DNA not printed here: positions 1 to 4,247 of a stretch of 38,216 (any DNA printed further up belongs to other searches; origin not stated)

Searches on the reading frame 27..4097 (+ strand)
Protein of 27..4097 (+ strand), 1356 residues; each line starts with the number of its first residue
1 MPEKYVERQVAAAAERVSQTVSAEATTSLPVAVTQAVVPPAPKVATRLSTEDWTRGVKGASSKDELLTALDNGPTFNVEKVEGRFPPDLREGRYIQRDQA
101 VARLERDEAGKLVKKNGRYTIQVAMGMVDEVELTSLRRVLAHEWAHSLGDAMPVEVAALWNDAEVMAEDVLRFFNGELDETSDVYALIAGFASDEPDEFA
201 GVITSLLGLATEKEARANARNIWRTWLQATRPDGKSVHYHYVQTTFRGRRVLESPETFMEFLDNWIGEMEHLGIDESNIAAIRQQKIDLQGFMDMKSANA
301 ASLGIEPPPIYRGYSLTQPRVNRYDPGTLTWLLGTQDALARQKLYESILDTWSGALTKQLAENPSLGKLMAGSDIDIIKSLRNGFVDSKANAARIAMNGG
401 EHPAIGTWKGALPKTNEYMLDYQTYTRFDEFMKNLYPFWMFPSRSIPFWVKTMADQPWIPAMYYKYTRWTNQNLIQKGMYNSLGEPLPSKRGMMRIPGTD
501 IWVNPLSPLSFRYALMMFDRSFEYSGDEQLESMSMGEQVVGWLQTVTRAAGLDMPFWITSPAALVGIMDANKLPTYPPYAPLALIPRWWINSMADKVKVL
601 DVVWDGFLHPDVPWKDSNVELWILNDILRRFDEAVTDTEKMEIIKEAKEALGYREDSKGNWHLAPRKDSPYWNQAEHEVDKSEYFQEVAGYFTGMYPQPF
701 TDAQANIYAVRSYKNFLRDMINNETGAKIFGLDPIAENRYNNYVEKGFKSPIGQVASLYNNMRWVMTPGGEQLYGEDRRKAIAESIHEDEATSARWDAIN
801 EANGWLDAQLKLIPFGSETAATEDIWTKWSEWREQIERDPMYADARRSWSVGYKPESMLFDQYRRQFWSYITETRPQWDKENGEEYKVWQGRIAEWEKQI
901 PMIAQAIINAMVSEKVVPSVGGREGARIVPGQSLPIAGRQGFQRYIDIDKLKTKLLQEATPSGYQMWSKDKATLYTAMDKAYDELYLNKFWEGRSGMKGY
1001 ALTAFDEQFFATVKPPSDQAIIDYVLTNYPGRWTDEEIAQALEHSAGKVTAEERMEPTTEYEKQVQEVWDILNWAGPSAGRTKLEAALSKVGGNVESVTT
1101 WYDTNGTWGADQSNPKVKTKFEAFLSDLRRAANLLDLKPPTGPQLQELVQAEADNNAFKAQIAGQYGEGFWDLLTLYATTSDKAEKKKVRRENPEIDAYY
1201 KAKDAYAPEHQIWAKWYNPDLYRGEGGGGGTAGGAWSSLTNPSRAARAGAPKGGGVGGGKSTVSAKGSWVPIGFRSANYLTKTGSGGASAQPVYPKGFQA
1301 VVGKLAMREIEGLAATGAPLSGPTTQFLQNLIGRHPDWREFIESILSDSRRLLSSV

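Call 37: search_protein_families(library=pfam, proteins=[window:27-4097:+], max_evalue=0.001)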
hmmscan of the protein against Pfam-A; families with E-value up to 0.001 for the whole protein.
window:27-4097:+ (1356 aa): 0 families

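Call 54: find_encoding_contigs(protein=window:27-4097:+, flank=10000, max_places=2)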
Protein window:27-4097:+ (1356 aa): no gene with exactly this product is on record in the collection.
